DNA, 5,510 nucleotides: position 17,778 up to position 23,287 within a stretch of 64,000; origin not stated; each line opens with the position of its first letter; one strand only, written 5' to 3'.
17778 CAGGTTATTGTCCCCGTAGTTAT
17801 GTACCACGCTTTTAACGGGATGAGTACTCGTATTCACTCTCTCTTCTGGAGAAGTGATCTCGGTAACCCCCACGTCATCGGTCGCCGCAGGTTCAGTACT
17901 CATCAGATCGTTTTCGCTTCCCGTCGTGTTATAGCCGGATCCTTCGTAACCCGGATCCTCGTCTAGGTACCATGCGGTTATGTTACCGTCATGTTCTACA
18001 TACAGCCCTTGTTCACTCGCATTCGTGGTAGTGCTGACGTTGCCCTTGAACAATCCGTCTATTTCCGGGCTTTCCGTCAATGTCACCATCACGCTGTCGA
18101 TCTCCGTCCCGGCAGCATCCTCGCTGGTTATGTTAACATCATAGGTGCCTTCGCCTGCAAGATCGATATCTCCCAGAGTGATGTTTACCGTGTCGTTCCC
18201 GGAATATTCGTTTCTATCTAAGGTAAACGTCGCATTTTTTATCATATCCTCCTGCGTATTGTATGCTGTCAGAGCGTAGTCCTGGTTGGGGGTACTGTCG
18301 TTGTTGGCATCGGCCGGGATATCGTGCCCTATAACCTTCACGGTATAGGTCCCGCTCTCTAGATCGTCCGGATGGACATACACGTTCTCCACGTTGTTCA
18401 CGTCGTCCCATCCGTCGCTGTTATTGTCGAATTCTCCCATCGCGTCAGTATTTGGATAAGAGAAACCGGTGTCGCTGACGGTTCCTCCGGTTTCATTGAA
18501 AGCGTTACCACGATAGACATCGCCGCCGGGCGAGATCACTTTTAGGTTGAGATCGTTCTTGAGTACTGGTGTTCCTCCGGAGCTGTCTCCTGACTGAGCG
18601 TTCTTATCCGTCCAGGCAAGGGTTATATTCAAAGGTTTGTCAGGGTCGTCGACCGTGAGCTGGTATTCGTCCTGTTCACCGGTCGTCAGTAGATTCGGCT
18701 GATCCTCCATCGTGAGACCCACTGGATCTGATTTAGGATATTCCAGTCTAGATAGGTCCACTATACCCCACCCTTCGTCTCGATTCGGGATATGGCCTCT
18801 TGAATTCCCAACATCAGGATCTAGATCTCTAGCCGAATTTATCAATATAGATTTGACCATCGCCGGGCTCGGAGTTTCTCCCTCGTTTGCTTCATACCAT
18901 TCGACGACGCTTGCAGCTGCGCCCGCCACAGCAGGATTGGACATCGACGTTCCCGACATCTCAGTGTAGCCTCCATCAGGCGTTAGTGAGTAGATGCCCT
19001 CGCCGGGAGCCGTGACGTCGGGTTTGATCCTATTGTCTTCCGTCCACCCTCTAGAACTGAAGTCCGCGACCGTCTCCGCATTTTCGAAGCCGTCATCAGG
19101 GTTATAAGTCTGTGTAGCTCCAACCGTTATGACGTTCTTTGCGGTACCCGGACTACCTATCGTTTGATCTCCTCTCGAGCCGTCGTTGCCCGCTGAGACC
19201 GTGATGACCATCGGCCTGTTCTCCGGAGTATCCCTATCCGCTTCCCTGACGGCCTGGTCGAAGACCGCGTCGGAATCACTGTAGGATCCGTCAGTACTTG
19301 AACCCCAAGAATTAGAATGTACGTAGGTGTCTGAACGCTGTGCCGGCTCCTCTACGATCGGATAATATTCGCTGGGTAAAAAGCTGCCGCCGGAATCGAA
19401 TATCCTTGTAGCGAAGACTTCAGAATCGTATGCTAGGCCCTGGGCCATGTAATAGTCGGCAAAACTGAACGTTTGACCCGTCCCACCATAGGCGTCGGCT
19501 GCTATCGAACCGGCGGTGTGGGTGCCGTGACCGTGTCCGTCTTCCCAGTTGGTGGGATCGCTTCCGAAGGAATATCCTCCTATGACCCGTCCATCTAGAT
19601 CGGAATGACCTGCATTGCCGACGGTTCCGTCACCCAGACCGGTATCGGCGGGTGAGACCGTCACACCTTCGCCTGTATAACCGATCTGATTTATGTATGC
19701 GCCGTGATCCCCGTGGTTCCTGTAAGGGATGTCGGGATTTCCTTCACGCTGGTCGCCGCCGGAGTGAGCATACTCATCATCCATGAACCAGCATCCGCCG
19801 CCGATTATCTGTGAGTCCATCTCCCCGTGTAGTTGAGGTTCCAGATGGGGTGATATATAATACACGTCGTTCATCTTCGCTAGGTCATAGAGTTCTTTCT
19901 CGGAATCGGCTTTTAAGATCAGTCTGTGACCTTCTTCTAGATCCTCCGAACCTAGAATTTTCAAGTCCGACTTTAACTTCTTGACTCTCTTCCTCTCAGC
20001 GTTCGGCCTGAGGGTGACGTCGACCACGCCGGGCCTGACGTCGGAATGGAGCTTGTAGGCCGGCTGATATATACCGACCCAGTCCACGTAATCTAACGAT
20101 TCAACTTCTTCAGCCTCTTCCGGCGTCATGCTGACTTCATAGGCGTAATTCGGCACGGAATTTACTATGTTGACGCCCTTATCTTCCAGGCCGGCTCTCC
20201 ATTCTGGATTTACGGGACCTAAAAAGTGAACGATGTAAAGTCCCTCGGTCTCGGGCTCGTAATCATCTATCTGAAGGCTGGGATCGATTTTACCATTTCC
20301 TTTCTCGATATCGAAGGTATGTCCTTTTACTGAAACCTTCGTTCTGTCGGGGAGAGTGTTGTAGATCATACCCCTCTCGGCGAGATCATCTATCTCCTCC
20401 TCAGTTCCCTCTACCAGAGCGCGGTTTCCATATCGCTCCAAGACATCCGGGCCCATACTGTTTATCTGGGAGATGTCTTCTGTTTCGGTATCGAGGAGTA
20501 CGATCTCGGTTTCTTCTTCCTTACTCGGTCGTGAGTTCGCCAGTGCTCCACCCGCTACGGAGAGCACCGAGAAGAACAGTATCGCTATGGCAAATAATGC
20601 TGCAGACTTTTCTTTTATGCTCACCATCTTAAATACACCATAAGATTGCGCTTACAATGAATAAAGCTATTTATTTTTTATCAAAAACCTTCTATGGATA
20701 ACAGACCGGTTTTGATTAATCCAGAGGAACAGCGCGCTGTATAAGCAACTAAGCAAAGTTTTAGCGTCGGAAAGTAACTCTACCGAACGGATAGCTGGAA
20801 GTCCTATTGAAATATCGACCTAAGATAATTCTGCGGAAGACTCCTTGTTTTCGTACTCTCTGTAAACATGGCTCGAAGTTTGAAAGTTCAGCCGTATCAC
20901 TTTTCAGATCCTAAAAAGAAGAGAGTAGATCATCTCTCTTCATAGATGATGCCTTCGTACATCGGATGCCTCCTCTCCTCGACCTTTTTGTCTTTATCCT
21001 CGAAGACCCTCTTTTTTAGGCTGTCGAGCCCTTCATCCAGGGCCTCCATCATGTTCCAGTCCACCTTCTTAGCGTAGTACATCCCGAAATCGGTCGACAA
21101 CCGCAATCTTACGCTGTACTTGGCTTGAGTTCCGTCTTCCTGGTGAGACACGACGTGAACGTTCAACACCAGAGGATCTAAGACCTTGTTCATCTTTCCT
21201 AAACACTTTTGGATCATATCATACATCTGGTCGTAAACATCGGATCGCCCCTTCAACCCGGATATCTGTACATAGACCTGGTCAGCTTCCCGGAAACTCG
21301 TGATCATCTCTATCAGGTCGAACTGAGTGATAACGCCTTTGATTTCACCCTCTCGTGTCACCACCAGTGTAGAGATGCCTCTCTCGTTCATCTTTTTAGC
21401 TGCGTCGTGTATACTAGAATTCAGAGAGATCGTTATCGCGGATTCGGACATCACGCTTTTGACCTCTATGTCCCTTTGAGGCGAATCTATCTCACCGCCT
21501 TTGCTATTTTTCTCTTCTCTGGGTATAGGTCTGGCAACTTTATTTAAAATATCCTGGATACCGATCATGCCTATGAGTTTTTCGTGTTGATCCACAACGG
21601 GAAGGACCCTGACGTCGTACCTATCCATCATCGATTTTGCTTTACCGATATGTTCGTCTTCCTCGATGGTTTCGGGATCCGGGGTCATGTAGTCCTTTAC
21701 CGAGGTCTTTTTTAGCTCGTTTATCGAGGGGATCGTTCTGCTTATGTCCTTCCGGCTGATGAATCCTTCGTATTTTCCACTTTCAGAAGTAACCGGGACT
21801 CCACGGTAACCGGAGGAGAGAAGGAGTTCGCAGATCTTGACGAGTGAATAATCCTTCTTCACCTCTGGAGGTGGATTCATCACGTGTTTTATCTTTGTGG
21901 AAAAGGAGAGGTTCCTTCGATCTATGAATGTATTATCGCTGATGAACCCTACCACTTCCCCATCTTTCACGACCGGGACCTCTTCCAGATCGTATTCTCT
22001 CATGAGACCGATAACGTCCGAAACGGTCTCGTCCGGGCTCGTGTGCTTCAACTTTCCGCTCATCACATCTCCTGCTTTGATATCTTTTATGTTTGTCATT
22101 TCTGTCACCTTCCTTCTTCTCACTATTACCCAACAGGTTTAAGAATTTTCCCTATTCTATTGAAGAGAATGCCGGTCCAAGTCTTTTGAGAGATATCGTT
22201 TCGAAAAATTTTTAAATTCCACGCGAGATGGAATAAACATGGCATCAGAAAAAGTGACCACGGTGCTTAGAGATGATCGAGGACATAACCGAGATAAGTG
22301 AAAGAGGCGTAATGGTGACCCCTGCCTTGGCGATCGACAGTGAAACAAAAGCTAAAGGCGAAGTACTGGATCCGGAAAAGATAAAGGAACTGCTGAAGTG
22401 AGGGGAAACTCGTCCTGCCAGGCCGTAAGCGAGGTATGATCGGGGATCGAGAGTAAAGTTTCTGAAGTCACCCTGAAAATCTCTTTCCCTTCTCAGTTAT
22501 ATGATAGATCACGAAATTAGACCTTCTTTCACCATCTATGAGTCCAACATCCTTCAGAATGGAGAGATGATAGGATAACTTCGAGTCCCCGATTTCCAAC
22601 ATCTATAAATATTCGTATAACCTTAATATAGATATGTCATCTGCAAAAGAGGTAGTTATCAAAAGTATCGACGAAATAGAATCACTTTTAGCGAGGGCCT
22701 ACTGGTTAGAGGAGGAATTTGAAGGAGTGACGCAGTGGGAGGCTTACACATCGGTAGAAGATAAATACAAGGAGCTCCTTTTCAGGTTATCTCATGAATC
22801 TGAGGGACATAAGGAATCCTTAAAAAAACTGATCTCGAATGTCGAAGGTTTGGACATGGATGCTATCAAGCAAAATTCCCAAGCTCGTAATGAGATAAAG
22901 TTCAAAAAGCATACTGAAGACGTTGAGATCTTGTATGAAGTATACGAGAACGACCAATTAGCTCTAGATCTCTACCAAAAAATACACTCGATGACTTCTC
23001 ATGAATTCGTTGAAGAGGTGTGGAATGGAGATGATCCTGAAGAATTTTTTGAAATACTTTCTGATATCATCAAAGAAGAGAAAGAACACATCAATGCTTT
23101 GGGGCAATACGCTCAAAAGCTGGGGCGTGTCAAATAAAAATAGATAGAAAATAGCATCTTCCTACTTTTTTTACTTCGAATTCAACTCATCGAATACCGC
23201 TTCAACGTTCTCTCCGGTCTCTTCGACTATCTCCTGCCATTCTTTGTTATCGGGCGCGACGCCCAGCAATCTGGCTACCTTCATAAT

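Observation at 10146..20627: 3493-aa S8-protease-headed giant surface protein with a TM anchor and a repetitive polyacidic cytoplasmic tail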

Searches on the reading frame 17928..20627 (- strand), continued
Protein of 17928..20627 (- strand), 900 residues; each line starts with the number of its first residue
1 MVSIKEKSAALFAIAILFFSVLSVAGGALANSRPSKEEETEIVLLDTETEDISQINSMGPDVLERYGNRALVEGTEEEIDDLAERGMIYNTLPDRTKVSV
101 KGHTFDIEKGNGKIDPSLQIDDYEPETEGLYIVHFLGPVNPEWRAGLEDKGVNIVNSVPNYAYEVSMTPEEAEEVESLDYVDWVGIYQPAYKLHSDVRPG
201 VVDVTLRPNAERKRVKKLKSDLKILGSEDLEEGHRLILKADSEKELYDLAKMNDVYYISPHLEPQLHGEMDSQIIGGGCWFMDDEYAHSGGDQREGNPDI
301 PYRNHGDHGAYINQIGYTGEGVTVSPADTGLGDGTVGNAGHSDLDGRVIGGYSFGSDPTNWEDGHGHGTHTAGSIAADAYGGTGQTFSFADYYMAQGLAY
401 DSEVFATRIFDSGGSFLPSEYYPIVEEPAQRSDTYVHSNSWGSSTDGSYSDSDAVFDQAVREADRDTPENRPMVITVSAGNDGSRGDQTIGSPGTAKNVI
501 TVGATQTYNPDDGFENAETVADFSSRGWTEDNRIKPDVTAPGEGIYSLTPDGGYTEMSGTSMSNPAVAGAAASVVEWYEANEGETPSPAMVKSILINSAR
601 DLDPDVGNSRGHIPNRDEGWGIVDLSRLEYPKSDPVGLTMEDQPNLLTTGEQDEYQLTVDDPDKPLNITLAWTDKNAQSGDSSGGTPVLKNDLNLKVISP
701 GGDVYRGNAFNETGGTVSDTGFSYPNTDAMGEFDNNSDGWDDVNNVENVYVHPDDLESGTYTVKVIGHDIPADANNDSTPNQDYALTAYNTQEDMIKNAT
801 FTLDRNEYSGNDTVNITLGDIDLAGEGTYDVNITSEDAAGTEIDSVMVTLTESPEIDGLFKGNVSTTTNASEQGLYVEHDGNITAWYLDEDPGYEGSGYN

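Call 69: find_encoding_contigs(protein=P0013, flank=10000, max_places=2)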
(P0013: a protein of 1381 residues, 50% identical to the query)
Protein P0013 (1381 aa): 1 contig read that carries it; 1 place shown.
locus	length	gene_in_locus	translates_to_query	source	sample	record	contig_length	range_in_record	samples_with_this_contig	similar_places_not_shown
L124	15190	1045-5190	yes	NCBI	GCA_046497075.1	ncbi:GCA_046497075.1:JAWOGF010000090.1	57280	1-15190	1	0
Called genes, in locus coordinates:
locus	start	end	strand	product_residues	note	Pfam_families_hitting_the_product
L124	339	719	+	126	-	-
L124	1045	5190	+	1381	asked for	PF00082:Peptidase_S8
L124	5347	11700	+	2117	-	PF00082:Peptidase_S8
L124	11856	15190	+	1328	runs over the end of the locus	PF00082:Peptidase_S8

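Call 76: fold_search(model_id=the predicted structure, library=pdb)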
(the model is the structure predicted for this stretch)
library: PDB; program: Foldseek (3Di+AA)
matches with E <= 10: 1297; with E <= 0.001: 272
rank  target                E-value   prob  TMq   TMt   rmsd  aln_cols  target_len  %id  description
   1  1wmd                  4.8e-38  1.00  0.43  0.86   2.8       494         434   33  Crystal Structure of alkaline serine protease KP-43 from Bacillus sp. KSM-KP43 (1.30 angstrom, 100 K) (released 2004-09-14)
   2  5fax_A                1.6e-36  1.00  0.43  0.87   2.9       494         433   32  Structure of subtilase SubHal from Bacillus halmapalus (released 2016-05-18)
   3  3afg_B                1.4e-27  1.00  0.34  0.56  19.2       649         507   21  Crystal structure of ProN-Tk-SP from Thermococcus kodakaraensis (released 2010-08-04)
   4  3afg_A                7.4e-27  1.00  0.33  0.56  18.6       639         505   21  Crystal structure of ProN-Tk-SP from Thermococcus kodakaraensis (released 2010-08-04)
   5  9ues_B                4.0e-25  1.00  0.33  0.67   6.8       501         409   26  Crystal structure of an inactive TKSP mutant in complex with the TKS propeptide (released 2026-02-18)
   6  8jmw_A                9.6e-20  1.00  0.30  0.51  10.0       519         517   23  Fibril form of serine peptidase Vpr (released 2023-12-06)
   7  3whi_A                9.6e-19  1.00  0.28  0.68  16.1       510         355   22  Crystal structure of unautoprocessed form of IS1-inserted Pro-subtilisin E (released 2013-12-25)
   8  9csd_A                4.1e-18  1.00  0.28  0.33   9.8       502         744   20  The Ectodomains of SPRING and S1P with the inhibitor PF-429242 (released 2025-04-23)
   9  1sel_A                6.5e-18  1.00  0.26  0.80   3.8       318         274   29  CRYSTAL STRUCTURE OF SELENOSUBTILISIN AT 2.0-ANGSTROMS RESOLUTION (released 1993-10-31)
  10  3whi_B                9.6e-18  1.00  0.28  0.68  15.8       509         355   22  Crystal structure of unautoprocessed form of IS1-inserted Pro-subtilisin E (released 2013-12-25)
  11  1iav                  1.1e-17  1.00  0.25  0.79   3.8       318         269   28  STRUCTURE ON NATIVE (ASN 87) SUBTILISIN FROM BACILLUS LENTUS (released 2001-04-18)
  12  2sni_E                1.3e-17  1.00  0.26  0.82   3.3       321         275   29  STRUCTURAL COMPARISON OF TWO SERINE PROTEINASE-PROTEIN INHIBITOR COMPLEXES. EGLIN-C-SUBTILISIN CARLSBERG AND CI-2-SUBT (released 1988-09-07)
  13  5jxg                  1.3e-17  1.00  0.27  0.49  11.5       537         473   16  Structure of the unliganded form of the proprotein convertase furin. (released 2016-10-05)
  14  5jmo_B                1.3e-17  1.00  0.27  0.48  11.5       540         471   15  X-ray structure of furin in complex with the inhibitory antibody Nb14 (released 2016-12-07)
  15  7o1u                  1.3e-17  1.00  0.27  0.49  11.5       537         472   16  X-ray structure of furin in complex with the guanylhydrazone-based inhibitor 1 (BEV241) (released 2021-09-01)
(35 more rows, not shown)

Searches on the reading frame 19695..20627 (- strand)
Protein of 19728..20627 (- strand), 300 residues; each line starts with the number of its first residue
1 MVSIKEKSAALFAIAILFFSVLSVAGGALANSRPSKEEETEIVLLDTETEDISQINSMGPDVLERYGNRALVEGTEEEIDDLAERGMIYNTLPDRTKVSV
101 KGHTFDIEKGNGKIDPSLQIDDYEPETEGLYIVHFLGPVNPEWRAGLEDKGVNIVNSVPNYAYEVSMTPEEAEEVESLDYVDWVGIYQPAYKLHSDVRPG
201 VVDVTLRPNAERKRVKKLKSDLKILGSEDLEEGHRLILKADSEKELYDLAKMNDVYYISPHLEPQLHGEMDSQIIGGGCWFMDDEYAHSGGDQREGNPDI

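Call 14: search_protein_families(library=pfam, proteins=[window:19728-20627:-], max_evalue=1)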
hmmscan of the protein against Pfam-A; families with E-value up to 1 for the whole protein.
window:19728-20627:- (300 aa): 0 families

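Call 36: search_protein_families(library=ncbifam, proteins=[window:19728-20627:-], max_evalue=1)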
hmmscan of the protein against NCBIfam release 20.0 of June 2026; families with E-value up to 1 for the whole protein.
window:19728-20627:- (300 aa): 0 families

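Call 66: search_solved_structures(query=A3, max_evalue=1, show_alignments=2)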
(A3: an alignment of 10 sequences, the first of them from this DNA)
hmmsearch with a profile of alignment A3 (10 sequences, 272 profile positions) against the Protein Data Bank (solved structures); distinct sequences matched with E-value up to 1: 0.

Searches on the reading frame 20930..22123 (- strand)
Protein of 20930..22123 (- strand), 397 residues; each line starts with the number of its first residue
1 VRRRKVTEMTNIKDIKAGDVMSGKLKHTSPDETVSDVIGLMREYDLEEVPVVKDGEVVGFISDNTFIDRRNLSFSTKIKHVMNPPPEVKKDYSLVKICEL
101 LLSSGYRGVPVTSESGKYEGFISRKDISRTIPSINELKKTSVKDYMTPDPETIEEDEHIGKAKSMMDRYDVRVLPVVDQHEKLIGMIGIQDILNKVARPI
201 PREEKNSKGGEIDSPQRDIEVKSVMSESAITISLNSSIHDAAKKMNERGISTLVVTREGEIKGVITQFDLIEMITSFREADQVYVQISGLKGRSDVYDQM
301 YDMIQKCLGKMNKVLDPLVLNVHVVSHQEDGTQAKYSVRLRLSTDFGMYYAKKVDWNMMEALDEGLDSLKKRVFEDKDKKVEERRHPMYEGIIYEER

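Call 15: search_protein_families(library=pfam, proteins=[window:20930-22123:-], max_evalue=0.001)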
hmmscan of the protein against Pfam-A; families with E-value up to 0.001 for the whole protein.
window:20930-22123:- (397 aa): 2 families
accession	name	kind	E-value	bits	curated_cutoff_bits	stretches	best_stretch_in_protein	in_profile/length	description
PF00571.33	CBS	-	1.9e-47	159.8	24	4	142-196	1-55/57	CBS domain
PF02482.25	Ribosomal_S30AE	-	0.00016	22.7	23.7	1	295-379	9-86/88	Sigma 54 modulation protein / S30EA ribosomal protein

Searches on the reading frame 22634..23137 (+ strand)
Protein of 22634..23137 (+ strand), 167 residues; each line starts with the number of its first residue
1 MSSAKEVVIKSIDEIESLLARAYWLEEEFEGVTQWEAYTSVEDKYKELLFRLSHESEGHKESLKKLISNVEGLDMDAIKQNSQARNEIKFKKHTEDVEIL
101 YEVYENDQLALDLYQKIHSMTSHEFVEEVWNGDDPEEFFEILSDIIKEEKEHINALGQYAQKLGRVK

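Call 15: search_protein_families(library=pfam, proteins=[window:22634-23137:+], max_evalue=0.001)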
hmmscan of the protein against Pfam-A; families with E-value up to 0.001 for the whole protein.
window:22634-23137:+ (167 aa): 0 families

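Call 48: search_protein_families(library=ncbifam, proteins=[window:22634-23137:+], max_evalue=0.1)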
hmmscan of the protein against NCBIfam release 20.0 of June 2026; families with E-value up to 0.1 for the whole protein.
window:22634-23137:+ (167 aa): 1 family
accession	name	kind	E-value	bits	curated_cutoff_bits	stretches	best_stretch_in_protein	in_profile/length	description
NF052557.1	ManCatBAC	equivalog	0.057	12.8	350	0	39-83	49-91/268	manganese catalase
